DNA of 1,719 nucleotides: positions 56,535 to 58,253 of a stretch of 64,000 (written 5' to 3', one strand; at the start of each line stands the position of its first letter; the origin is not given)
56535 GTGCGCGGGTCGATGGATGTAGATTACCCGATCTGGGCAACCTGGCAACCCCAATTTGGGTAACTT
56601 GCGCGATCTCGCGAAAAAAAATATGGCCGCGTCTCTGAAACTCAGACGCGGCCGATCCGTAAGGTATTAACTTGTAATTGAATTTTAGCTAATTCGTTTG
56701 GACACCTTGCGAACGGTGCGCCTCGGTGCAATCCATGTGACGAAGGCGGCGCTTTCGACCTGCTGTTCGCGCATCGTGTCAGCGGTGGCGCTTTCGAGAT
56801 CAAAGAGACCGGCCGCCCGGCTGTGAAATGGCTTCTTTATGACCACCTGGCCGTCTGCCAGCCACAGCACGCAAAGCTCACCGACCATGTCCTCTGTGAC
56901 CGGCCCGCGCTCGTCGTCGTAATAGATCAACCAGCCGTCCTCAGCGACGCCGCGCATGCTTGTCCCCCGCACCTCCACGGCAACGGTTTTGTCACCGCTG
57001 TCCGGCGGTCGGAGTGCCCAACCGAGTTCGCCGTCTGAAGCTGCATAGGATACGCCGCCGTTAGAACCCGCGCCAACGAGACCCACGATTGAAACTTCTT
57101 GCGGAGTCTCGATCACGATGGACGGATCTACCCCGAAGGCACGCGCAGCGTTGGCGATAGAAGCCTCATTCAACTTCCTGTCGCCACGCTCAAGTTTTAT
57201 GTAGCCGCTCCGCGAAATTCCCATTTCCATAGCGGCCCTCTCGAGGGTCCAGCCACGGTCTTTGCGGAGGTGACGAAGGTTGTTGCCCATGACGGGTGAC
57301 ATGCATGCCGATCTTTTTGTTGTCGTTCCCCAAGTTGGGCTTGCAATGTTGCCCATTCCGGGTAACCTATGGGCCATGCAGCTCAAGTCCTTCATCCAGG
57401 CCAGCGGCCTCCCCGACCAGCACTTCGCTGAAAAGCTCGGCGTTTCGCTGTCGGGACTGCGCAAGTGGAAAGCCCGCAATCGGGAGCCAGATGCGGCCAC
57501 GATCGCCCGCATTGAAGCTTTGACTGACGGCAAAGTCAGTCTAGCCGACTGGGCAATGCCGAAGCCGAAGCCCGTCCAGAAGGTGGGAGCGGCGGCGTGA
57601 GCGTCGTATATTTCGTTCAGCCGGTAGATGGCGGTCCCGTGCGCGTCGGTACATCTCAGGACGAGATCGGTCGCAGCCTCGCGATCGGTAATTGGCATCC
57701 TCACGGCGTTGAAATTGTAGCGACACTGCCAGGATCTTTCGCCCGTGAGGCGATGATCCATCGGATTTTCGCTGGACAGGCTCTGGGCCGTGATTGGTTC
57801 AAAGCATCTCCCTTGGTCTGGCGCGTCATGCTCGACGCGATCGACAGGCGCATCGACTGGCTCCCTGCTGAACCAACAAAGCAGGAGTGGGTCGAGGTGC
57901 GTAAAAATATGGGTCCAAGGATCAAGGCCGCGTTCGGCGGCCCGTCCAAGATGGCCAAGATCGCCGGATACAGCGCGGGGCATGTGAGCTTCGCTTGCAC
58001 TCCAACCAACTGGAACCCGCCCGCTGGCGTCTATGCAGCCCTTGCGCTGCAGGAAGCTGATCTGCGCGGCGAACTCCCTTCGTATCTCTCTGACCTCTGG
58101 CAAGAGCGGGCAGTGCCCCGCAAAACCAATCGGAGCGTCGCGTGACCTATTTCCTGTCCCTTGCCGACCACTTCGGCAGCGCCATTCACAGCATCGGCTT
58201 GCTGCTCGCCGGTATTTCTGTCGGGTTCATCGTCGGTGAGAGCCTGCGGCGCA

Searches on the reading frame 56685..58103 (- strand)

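Call 27: search_protein_families(library=pfam, proteins=[window:56685-58103:-], max_evalue=0.001)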
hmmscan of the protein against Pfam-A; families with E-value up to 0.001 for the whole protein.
window:56685-58103:- (472 aa): 4 families
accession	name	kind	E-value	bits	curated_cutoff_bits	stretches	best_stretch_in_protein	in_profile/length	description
PF13560.12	HTH_31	-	1.7e-10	41.5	27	1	272-328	2-59/64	Helix-turn-helix domain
PF01381.28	HTH_3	-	1.2e-09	38.5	23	1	276-328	1-53/55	Helix-turn-helix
PF12844.13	HTH_19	-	3.1e-07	30.7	30.2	1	273-329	1-57/64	Helix-turn-helix domain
PF00717.28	Peptidase_S24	-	0.00074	19.6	23.3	0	341-458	4-112/116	Peptidase S24-like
